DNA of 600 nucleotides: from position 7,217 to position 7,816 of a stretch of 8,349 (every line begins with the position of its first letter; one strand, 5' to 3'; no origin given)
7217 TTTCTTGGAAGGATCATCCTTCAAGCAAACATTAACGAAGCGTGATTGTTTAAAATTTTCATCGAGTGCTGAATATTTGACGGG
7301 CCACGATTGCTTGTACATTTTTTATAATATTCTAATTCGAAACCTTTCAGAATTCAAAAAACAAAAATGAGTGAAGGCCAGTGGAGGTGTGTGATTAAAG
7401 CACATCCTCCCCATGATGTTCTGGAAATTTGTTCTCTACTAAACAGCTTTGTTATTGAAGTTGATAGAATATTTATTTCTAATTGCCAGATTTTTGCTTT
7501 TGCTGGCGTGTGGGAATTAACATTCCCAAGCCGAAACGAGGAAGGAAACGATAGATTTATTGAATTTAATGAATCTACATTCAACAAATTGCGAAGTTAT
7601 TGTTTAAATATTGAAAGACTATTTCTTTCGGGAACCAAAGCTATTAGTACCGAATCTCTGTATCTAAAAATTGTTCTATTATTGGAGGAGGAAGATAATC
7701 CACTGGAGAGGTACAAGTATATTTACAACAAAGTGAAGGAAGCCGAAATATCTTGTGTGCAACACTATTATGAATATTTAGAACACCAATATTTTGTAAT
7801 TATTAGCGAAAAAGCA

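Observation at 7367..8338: Complete 323-aa kinase-like gene with DFE in place of DFG, a degenerate APE region and an unrecognised 130-aa N-terminal region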

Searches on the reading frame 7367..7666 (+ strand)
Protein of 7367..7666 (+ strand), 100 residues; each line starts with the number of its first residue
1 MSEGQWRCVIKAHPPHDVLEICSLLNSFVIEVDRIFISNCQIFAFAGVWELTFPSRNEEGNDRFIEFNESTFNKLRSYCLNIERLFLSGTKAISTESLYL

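Call 48: search_protein_families(library=pfam, proteins=[window:7367-7666:+], max_evalue=10)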
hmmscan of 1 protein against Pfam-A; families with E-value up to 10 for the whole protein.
window:7367-7666:+ (100 aa): 0 families
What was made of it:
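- Tried and rejected: Pfam at E<=10: nothing (call 48).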

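Call 49: search_solved_structures(query=window:7367-7666:+, max_evalue=10)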
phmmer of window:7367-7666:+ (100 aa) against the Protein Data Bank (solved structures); distinct sequences matched with E-value up to 10: 14.
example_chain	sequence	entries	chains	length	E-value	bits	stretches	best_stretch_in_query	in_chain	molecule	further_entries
7lw4_A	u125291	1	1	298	0.2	15.4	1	9-94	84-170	2'-O-methyltransferase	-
8bsd_A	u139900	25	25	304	0.33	14.7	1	9-93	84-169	2'-O-methyltransferase nsp16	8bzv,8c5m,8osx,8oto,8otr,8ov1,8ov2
6wks_AAA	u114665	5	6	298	0.36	14.6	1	9-93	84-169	2'-O-methyltransferase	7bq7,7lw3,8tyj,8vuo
8ot0_A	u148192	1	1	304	0.36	14.6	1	9-93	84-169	2'-O-methyltransferase nsp16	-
6w61_A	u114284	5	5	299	0.36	14.6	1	9-93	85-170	2'-O-methyltransferase | nsp16 | 2'-O-methyltransferase nsp16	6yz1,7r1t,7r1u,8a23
9gs4_A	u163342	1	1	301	0.36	14.6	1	9-93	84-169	2'-O-methyltransferase nsp16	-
7jyy_A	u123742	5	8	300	0.36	14.5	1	9-93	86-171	2'-O-methyltransferase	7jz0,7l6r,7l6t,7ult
6w4h_A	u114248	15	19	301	0.36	14.5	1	9-93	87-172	2'-O-methyltransferase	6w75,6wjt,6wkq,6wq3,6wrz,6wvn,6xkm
9emj_A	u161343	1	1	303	0.36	14.5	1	9-93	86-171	2'-O-methyltransferase nsp16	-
28wf_A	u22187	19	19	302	0.37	14.5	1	9-93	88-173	2'-O-methyltransferase nsp16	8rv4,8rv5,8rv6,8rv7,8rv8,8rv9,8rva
7c2i_A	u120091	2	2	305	0.38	14.5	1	9-93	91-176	2'-O-methyltransferase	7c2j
2xyq_A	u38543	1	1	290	0.59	13.9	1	9-93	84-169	PUTATIVE 2'-O-METHYL TRANSFERASE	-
2xyr_A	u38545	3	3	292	0.59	13.9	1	9-93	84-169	PUTATIVE 2'-O-METHYL TRANSFERASE | Non-structural protein 7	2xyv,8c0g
3r24_A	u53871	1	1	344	0.84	13.4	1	9-93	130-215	2'-O-methyl transferase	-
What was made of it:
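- Tried and rejected: PDB: only E of 0.2-0.8 to coronavirus nsp16, taken as chance (call 49).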

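Call 55: predict_structure(protein=window:7367-7666:+)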
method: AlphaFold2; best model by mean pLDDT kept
length: 100 residues; sequences in the alignment: 1
mean_pLDDT: 74.1   pTM: 0.64
mean pLDDT of the five models: 74.1, 55.5, 51.1, 45.6, 39.4
residues with pLDDT >= 90: 0; 70-90: 77; 50-70: 12; < 50: 11
segments of 3 or more residues with pLDDT < 50: 90-100
pLDDT, mean of each block of 10 residues (from residue 1): 70 74 81 81 80 81 77 83 69 44
secondary structure, 60 per line:
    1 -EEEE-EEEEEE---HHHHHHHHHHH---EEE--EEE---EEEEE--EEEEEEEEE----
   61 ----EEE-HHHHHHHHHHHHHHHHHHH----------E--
elements in order: E2-5 E7-12 H16-26 E30-32 E35-37 E41-45 E48-56 E65-67 H69-87
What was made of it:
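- Tried and rejected: Single-sequence AF2 of residues 1-100 gave one confident-looking model out of five (call 55).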

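Call 64: fold_search(model_id=the predicted structure, library=viral)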
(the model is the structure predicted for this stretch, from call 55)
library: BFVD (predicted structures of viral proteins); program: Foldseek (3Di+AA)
matches with E <= 10: 1091; with E <= 0.001: 0
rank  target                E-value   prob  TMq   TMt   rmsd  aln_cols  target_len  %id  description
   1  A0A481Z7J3            4.1e-02  0.63  0.31  0.08   6.1        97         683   12  Uncharacterized protein [Pithovirus LCPAC304]
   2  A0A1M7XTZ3            4.1e-02  0.60  0.34  0.23   8.2       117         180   13  F-box domain [Cedratvirus A11]
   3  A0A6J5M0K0            4.4e-02  0.75  0.35  0.30   6.8       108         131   16  Uncharacterized protein [uncultured Caudovirales phage]
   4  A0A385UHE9            6.2e-02  0.94  0.41  0.52   4.9        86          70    9  Uncharacterized protein [Streptomyces phage Yaboi]
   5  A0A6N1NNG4            6.6e-02  0.87  0.47  0.21   4.4       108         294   10  Putative translation factor [Tupanvirus soda lake]
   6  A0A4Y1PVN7            7.9e-02  0.97  0.47  0.54   4.3        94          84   14  (no name in the UniProt tables at hand)
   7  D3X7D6                8.4e-02  0.85  0.47  0.41   4.6        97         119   11  E4 ORFB [bat adenovirus 3]
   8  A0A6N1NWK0            9.4e-02  0.54  0.36  0.22   7.3        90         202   12  Uncharacterized protein [Tupanvirus soda lake]
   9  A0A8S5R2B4            9.4e-02  0.30  0.28  0.29   7.7       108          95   12  Uncharacterized protein [Siphoviridae sp. ctWWc42]
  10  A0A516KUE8            1.3e-01  0.80  0.45  0.41   4.5        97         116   14  DUF7252 domain-containing protein [Microbacterium phage Sharkboy]
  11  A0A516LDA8            1.4e-01  0.82  0.44  0.10   4.4       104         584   10  (no name in the UniProt tables at hand)
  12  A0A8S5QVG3            1.4e-01  0.51  0.38  0.40   7.6       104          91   12  Uncharacterized protein [Siphoviridae sp. ctQNW6]
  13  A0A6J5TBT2            1.4e-01  0.35  0.34  0.36   8.1       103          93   13  Uncharacterized protein [uncultured Caudovirales phage]
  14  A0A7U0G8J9            1.5e-01  0.20  0.26  0.24  15.3       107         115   11  (no name in the UniProt tables at hand)
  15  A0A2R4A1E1            1.6e-01  0.63  0.42  0.36   4.8       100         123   11  (no name in the UniProt tables at hand)
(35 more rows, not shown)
